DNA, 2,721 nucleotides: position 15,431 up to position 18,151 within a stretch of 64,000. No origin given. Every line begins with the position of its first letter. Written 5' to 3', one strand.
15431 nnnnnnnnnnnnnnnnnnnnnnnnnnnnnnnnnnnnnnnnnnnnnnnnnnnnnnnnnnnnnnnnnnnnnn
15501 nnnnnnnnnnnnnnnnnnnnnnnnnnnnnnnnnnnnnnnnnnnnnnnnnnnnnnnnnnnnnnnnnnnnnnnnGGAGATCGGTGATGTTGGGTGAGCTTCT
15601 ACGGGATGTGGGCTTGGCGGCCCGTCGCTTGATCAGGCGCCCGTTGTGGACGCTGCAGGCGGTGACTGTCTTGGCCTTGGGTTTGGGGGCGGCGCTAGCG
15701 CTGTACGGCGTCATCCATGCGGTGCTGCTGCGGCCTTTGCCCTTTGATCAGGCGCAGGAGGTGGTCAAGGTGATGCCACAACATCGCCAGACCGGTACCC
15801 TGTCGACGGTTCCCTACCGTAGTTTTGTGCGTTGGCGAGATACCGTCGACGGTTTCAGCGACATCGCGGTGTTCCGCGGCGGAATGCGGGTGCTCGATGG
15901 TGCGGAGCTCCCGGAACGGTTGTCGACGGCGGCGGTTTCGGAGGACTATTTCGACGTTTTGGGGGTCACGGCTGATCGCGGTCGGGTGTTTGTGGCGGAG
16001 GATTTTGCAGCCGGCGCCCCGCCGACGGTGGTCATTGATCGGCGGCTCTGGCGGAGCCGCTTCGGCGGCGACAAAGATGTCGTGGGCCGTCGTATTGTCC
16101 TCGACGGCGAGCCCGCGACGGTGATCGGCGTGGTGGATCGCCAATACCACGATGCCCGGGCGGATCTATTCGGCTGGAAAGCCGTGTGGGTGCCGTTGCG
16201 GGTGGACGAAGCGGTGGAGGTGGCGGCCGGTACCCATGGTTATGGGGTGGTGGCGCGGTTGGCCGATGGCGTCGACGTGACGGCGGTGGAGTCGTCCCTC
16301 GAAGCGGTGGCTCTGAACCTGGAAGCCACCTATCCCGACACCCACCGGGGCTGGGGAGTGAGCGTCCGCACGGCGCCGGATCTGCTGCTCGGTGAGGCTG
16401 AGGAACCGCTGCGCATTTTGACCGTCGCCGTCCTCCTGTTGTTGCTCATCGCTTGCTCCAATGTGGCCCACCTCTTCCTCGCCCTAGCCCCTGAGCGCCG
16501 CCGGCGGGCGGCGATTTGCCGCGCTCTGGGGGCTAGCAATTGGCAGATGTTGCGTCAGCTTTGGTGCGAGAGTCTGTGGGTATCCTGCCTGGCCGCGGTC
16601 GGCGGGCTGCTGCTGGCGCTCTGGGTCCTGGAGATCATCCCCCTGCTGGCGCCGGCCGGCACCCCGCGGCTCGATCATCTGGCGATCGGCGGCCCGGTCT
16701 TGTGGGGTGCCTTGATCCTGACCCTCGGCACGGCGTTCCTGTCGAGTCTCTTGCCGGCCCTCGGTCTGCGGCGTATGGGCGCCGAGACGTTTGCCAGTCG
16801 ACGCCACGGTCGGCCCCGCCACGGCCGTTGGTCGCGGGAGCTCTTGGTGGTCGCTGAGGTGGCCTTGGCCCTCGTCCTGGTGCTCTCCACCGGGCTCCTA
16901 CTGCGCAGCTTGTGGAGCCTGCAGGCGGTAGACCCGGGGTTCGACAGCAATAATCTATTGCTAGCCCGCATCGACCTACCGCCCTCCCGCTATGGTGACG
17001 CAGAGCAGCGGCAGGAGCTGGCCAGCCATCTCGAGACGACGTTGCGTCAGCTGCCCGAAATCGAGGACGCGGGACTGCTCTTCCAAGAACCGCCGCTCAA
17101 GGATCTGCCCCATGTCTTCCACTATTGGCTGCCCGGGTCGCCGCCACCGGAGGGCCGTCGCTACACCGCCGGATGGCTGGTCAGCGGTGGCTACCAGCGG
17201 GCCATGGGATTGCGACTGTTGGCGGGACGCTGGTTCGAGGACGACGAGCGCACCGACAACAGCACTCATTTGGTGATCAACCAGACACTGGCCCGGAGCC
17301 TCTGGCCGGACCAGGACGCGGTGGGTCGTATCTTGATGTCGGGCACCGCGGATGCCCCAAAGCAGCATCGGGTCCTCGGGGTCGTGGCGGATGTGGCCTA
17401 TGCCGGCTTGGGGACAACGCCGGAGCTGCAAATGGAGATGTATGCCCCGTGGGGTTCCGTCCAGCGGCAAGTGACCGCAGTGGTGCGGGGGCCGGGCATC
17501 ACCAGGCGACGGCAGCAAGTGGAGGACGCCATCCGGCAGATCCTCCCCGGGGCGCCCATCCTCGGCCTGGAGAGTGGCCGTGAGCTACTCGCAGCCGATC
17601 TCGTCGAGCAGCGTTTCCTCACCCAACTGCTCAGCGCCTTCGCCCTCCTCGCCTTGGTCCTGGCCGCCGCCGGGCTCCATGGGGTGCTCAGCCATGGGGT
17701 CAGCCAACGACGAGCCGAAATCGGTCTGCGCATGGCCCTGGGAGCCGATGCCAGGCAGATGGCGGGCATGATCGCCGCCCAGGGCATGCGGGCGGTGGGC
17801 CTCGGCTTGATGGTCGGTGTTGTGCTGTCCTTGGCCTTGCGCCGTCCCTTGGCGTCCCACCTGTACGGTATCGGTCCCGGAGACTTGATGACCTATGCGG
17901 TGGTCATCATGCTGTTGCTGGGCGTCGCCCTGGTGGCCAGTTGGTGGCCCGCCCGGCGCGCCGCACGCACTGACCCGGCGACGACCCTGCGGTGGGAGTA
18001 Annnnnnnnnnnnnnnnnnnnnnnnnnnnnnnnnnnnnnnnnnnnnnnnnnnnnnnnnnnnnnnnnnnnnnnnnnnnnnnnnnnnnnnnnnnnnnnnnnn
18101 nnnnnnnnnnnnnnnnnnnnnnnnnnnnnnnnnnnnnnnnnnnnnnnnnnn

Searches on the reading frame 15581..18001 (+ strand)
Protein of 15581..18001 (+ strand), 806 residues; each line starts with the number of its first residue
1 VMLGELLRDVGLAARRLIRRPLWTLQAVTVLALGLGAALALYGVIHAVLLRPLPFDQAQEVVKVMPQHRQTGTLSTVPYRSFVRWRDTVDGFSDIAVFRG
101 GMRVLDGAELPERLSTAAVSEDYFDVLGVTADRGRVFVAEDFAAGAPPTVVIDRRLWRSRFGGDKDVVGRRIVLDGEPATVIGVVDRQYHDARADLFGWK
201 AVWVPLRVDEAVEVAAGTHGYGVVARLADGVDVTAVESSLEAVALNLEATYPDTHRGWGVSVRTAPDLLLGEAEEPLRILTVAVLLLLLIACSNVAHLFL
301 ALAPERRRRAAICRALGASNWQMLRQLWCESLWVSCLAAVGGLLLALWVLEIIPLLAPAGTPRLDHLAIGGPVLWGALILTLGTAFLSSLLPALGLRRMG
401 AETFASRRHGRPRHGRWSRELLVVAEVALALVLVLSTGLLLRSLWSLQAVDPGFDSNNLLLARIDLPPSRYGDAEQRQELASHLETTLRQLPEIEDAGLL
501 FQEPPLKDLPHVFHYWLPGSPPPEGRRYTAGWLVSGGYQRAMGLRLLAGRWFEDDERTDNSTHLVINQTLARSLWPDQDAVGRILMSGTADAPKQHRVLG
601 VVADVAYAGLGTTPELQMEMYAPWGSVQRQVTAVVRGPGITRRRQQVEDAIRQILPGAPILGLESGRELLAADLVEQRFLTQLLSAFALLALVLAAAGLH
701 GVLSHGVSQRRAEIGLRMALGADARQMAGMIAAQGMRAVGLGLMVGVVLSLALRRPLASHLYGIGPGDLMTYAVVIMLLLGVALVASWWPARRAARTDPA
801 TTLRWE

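Call 56: search_protein_families(library=pfam, proteins=[window:15581-18001:+], max_evalue=0.00001)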
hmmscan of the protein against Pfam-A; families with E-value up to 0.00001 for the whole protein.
window:15581-18001:+ (806 aa): 2 families
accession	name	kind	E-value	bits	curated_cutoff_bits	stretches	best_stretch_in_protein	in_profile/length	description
PF12704.14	MacB_PCD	-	1.5e-32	114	27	2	27-242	4-206/207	MacB-like periplasmic core domain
PF02687.27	FtsX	-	4.7e-26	91.6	25.5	2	282-399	2-118/120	FtsX-like permease C-terminal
